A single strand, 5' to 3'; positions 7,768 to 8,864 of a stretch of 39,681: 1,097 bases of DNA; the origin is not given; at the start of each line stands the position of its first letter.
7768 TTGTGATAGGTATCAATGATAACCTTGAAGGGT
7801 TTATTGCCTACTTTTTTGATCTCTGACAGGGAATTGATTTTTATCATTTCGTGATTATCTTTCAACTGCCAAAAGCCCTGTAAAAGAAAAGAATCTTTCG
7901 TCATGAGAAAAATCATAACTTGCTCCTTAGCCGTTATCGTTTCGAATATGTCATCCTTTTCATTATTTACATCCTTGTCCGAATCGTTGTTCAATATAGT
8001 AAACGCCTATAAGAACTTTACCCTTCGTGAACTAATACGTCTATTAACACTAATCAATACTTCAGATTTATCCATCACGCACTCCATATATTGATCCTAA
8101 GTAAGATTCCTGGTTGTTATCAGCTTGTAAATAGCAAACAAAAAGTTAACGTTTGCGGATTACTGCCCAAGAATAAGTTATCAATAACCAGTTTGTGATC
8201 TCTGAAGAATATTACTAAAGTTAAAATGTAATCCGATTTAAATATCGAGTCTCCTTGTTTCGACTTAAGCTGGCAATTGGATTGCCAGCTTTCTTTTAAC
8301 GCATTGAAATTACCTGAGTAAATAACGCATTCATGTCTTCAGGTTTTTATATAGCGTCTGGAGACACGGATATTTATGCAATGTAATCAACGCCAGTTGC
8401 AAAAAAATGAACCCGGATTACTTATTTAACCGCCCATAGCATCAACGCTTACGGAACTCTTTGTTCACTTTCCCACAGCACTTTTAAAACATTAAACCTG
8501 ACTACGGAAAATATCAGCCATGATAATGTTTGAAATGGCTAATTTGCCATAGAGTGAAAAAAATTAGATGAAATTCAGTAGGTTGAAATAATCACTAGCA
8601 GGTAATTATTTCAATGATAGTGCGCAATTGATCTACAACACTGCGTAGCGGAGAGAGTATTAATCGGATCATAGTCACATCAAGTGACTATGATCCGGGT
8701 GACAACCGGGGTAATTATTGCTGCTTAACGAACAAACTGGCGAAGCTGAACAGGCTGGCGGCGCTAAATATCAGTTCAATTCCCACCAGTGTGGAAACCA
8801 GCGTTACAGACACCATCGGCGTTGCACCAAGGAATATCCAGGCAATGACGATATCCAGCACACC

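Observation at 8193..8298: Compact promoter-terminator unit on the opposite strand inside the gadE leader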

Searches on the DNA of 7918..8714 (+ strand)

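Call 4: search_dna_similar(query=window:8100-8400:+, collection=ecoli_genomes, mode=near, max_rows=15)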
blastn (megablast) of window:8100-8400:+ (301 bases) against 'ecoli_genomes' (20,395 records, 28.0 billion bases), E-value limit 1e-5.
Records with a match: 5412; places in all: 5426; records where one place covers at least 80% of the query: 5406.
Genomes with a match: 5412 of 5426; with a place that covers at least 80% of the query: 5406. Places per genome that has any: lowest 1, median 1, highest 2. On chromosomes: 5426 places; on plasmids: 0.
Best place of each record, by identity: >=99% 2310; 95-99% 3102.
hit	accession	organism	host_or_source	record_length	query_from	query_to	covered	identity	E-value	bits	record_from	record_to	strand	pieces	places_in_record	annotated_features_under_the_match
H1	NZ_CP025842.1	Escherichia coli strain 720632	Homo sapiens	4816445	1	301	100%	100.0%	2e-155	556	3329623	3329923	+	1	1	none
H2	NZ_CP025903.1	Escherichia coli strain 300709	Homo sapiens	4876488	1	301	100%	100.0%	2e-155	556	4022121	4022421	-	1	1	none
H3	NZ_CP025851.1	Escherichia coli strain 510016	Homo sapiens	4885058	1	301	100%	100.0%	2e-155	556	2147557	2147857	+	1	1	none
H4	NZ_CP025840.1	Escherichia coli strain 214-4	Homo sapiens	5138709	1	301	100%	100.0%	2e-155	556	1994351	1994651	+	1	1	none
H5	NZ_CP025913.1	Escherichia coli strain 203740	Homo sapiens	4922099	1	301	100%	100.0%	2e-155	556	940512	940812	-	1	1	none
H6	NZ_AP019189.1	Escherichia coli strain M217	Homo sapiens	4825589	1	301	100%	100.0%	2e-155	556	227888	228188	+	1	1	none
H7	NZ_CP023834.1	Escherichia coli strain 4/2-1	Homo sapiens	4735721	1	301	100%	100.0%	2e-155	556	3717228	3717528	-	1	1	none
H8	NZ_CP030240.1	Escherichia coli strain ER1709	-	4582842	1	301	100%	100.0%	2e-155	556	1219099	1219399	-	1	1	none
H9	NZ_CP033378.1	Escherichia coli strain L73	goose anus swab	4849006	1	301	100%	100.0%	2e-155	556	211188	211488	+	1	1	none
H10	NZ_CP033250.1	Escherichia coli strain ECCHD184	chicken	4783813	1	301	100%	100.0%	2e-155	556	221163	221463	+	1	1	none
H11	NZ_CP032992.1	Escherichia coli strain W5-6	Jin River water W5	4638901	1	301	100%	100.0%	2e-155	556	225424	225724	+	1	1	none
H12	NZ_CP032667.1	Escherichia coli str. K-12 substr. MG1655 strain K-12 ...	Laboratory strain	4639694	1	301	100%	100.0%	2e-155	556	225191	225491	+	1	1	none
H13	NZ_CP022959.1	Escherichia coli ATCC 8739 strain ATCC 8739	stepwise adaptation to AgNO3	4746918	1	301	100%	100.0%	2e-155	556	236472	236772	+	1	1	none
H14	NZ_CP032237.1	Escherichia coli strain ECCWS199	chicken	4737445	1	301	100%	100.0%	2e-155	556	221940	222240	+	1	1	none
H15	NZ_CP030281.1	Escherichia coli strain E308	Broiler chicken farm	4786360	1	301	100%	100.0%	2e-155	556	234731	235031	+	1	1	none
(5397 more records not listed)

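Call 21: search_dna_similar(query=window:7918-8714:+, collection=ecoli_genomes, mode=near, max_rows=40, rows=spread)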
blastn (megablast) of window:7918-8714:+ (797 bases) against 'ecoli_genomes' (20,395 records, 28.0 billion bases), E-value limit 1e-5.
Records with a match: 5414; places in all: 5431; records where one place covers at least 80% of the query: 5407.
Genomes with a match: 5414 of 5426; with a place that covers at least 80% of the query: 5407. Places per genome that has any: lowest 1, median 1, highest 2. On chromosomes: 5431 places; on plasmids: 0.
Best place of each record, by identity: >=99% 2130; 95-99% 3280; 90-95% 4.
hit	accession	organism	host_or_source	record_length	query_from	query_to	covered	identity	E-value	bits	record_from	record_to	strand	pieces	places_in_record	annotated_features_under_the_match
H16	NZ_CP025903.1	Escherichia coli strain 300709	Homo sapiens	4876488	1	797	100%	100.0%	0e+0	1472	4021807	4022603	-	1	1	none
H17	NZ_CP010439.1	Escherichia coli K-12 strain K-12 MG1655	not applicable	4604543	1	797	100%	100.0%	0e+0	1472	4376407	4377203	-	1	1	none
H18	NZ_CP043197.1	Escherichia coli O16:H48 strain PG20180061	mouse gut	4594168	1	797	100%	100.0%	0e+0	1472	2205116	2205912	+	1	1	none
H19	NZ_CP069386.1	Escherichia coli strain XH1815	not applicable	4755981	1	797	100%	100.0%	0e+0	1472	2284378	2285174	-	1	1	none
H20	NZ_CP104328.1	Escherichia coli strain THB42-F2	transconjugant from Escherichia coli ...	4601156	1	797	100%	100.0%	0e+0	1472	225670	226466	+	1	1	none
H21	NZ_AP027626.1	Escherichia coli strain PSJ-14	Homo sapiens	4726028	1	797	100%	100.0%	0e+0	1472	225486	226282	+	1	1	none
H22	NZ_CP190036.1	Escherichia coli strain EC17CM12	chicken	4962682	1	797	100%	100.0%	0e+0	1472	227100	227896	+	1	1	none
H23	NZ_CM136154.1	Escherichia coli strain PRO_A-1496-6W-A_ESBL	Homo sapiens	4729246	1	797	100%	100.0%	0e+0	1472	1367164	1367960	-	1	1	none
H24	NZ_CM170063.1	Escherichia coli strain K-12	Lab bacteria culture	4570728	1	797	100%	100.0%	0e+0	1472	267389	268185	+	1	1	none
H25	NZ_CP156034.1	Escherichia coli strain DP051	Homo sapiens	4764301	1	797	100%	99.9%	0e+0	1467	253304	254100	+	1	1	none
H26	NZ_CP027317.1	Escherichia coli strain 2015C-3107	Homo sapiens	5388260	1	797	100%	99.6%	0e+0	1456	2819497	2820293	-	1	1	none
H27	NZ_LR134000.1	Escherichia coli strain NCTC9066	missing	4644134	1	797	100%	99.6%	0e+0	1456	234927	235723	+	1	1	none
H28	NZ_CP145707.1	Escherichia coli strain S1-CAM-02-A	Homo sapiens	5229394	1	797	100%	99.5%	0e+0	1448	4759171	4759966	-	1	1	none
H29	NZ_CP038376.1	Escherichia coli O157:H7 strain F1273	beef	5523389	1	797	100%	99.1%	0e+0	1434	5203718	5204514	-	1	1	none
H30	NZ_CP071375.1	Escherichia coli strain E105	fish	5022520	1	797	100%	99.1%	0e+0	1434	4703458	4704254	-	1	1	none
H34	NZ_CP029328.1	Escherichia coli strain A1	Short-beaked echidna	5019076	1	797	100%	98.7%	0e+0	1417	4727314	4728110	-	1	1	none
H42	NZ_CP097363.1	Escherichia coli strain AGR6137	water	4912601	1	797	100%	97.6%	0e+0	1365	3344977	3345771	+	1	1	none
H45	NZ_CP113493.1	Escherichia coli strain GTEN_97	Homo sapiens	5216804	1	789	99%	97.7%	0e+0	1356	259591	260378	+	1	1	none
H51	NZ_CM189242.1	Escherichia coli Nissle 1917 strain Nissle 1917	-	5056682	1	784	98%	95.5%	0e+0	1254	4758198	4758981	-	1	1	none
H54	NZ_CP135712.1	Escherichia coli strain TUM1586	missing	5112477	1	784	98%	95.3%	0e+0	1242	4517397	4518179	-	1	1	none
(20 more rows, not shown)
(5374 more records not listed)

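Call 22: get_annotated_region(hit=H29, flank=50)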
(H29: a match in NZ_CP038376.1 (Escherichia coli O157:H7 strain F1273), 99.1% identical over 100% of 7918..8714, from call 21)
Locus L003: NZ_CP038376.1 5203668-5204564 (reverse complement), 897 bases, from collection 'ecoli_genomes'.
description: Escherichia coli O157:H7 strain F1273 chromosome, complete genome
organism: Escherichia coli O157:H7 strain F1273 (NCBI taxid 83334)
replicon: chromosome; assembly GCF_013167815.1
host: -; source: beef; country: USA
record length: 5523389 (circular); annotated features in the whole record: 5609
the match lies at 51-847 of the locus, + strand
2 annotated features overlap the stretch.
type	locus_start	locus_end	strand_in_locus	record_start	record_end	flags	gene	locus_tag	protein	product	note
CDS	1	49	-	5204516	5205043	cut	gadE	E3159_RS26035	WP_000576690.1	acid resistance transcriptional activator GadE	-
CDS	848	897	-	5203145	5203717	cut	hdeD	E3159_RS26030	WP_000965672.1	acid-resistance protein HdeD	-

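Call 23: get_annotated_region(hit=H42, flank=50)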
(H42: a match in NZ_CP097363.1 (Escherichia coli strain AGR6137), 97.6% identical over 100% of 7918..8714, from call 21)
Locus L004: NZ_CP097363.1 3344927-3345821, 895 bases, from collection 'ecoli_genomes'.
description: Escherichia coli strain AGR6137 chromosome, complete genome
organism: Escherichia coli strain AGR6137 (NCBI taxid 562)
replicon: chromosome; assembly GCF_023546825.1
host: -; source: water; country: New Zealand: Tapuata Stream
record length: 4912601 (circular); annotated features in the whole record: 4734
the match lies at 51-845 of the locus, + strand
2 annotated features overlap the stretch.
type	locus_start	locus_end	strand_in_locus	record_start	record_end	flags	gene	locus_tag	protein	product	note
CDS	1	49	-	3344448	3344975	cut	gadE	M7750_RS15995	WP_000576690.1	acid resistance transcriptional activator GadE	-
CDS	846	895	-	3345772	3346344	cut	hdeD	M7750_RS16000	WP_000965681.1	acid-resistance protein HdeD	-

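Call 24: get_annotated_region(hit=H45, flank=50)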
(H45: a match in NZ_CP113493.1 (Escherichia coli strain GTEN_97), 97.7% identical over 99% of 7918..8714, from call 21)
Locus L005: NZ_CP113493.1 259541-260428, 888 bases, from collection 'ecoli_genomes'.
description: Escherichia coli strain GTEN_97 chromosome, complete genome
organism: Escherichia coli strain GTEN_97 (NCBI taxid 562)
replicon: chromosome; assembly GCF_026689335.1
host: Homo sapiens; source: missing; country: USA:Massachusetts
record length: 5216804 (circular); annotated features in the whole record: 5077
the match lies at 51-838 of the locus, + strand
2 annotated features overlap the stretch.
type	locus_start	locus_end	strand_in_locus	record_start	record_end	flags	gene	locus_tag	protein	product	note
CDS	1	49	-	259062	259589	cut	gadE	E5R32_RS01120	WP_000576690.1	acid resistance transcriptional activator GadE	-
CDS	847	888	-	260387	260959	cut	hdeD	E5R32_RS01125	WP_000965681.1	acid-resistance protein HdeD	-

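Call 25: get_annotated_region(hit=H51, flank=50)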
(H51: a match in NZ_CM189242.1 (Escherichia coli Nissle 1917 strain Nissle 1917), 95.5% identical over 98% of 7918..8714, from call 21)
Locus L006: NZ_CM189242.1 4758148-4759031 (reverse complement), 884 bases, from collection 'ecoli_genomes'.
description: Escherichia coli Nissle 1917 chromosome, whole genome shotgun sequence
organism: Escherichia coli Nissle 1917 strain Nissle 1917 (NCBI taxid 316435)
replicon: chromosome; assembly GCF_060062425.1
host: -; source: -; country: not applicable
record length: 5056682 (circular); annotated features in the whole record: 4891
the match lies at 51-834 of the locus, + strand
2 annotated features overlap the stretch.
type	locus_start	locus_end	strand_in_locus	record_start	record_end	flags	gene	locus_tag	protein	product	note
CDS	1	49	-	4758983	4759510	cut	gadE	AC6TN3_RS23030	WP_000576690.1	acid resistance transcriptional activator GadE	-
CDS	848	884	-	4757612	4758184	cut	hdeD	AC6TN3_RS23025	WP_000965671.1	acid-resistance protein HdeD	-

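Call 26: get_annotated_region(hit=H54, flank=50)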
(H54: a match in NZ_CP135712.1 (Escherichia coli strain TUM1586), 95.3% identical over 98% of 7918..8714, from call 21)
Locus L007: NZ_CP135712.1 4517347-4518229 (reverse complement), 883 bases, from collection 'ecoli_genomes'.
description: Escherichia coli strain TUM1586 chromosome, complete genome
organism: Escherichia coli strain TUM1586 (NCBI taxid 562)
replicon: chromosome; assembly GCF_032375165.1
host: missing; source: missing; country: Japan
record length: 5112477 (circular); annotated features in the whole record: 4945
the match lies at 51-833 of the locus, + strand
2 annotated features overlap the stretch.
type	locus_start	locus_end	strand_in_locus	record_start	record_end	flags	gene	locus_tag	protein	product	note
CDS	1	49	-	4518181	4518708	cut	gadE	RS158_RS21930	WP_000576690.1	acid resistance transcriptional activator GadE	-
CDS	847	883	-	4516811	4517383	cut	hdeD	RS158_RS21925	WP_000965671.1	acid-resistance protein HdeD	-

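Call 27: get_annotated_region(hit=H34, flank=50)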
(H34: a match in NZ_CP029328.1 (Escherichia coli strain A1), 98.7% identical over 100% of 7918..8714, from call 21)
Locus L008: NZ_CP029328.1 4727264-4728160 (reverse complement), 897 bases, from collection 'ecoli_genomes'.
description: Escherichia coli strain A1 chromosome, complete genome
organism: Escherichia coli strain A1 (NCBI taxid 562)
replicon: chromosome; assembly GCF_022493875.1
host: Short-beaked echidna; source: feces; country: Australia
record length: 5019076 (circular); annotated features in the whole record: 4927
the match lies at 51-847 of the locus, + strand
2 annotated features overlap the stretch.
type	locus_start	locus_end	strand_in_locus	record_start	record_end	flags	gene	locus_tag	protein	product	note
CDS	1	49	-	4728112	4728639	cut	gadE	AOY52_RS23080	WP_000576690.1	acid resistance transcriptional activator GadE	-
CDS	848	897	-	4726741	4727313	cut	hdeD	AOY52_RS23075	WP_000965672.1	acid-resistance protein HdeD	-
